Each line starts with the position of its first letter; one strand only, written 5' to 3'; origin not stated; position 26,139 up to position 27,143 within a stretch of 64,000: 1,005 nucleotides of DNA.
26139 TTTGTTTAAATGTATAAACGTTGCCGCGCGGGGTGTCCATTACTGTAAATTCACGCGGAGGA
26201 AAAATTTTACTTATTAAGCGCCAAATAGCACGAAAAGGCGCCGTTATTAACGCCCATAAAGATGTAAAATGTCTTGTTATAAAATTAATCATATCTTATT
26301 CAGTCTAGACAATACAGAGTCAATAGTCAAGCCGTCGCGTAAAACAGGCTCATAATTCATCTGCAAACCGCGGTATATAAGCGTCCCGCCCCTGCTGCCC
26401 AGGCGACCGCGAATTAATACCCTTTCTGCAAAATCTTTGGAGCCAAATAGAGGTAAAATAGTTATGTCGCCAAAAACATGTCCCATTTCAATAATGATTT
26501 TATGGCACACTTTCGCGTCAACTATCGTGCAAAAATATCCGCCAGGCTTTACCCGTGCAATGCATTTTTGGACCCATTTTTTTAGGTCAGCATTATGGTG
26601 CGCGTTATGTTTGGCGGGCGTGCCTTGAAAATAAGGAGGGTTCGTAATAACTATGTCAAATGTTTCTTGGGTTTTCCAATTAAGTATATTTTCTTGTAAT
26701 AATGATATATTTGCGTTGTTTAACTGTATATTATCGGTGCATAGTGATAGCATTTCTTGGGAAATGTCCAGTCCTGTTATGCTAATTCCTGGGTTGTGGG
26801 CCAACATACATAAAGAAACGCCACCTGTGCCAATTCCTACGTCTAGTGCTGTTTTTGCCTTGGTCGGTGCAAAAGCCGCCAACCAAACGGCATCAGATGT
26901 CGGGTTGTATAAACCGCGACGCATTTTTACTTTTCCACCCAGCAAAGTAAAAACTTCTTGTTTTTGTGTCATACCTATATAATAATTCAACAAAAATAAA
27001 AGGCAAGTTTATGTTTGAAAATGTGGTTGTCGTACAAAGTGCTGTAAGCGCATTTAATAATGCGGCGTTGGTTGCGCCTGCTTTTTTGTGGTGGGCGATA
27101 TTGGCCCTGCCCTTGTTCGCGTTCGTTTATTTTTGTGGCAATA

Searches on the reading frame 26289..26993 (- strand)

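Call 40: search_protein_families(library=pfam, proteins=[window:26289-26993:-], max_evalue=0.001)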
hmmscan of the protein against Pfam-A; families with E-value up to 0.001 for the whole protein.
window:26289-26993:- (234 aa): 15 families
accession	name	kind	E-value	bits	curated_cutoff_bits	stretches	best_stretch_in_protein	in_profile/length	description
PF05175.20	MTS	-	3.9e-16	59.6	23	1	38-178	24-158/170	Methyltransferase small domain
PF13649.12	Methyltransf_25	-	4e-13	50.3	27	1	50-152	2-97/97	Methyltransferase domain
PF13847.12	Methyltransf_31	-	1.2e-12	48.1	27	1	44-156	2-109/145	Methyltransferase domain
PF08241.18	Methyltransf_11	-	5.1e-10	40.3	21.2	1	50-155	1-94/95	Methyltransferase domain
PF08242.18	Methyltransf_12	-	1.3e-09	39.1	30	1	50-154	1-98/98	Methyltransferase domain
PF01728.25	FtsJ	-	1.7e-07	31.8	24.1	1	45-179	21-161/181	FtsJ-like methyltransferase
PF07669.17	Eco57I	-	1.1e-06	29.3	25.3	1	92-162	52-138/171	Eco57I restriction-modification methylase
PF02384.22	N6_Mtase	-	1.6e-06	28.2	20.4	1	43-157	44-182/311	N-6 DNA Methylase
PF10294.15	Methyltransf_16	-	1.4e-05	25.3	21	1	44-111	45-112/174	Lysine methyltransferase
PF01170.24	UPF0020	-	5.7e-05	23.3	22.3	1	67-130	74-140/197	RMKL-like, methyltransferase domain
PF06325.19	PrmA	-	7.1e-05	22.9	22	1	45-118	161-233/296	Ribosomal protein L11 methyltransferase (PrmA)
PF02390.23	Methyltransf_4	-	8.7e-05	22.5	24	1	46-167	2-126/173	Putative methyltransferase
PF01209.24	Ubie_methyltran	-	0.00016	21.5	20.1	1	42-185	44-179/233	ubiE/COQ5 methyltransferase family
PF13489.12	Methyltransf_23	-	0.00036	20.8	27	0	41-155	16-116/164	Methyltransferase domain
PF05971.18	Methyltransf_10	-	0.00062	19.6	23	1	46-133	103-200/299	RNA methyltransferase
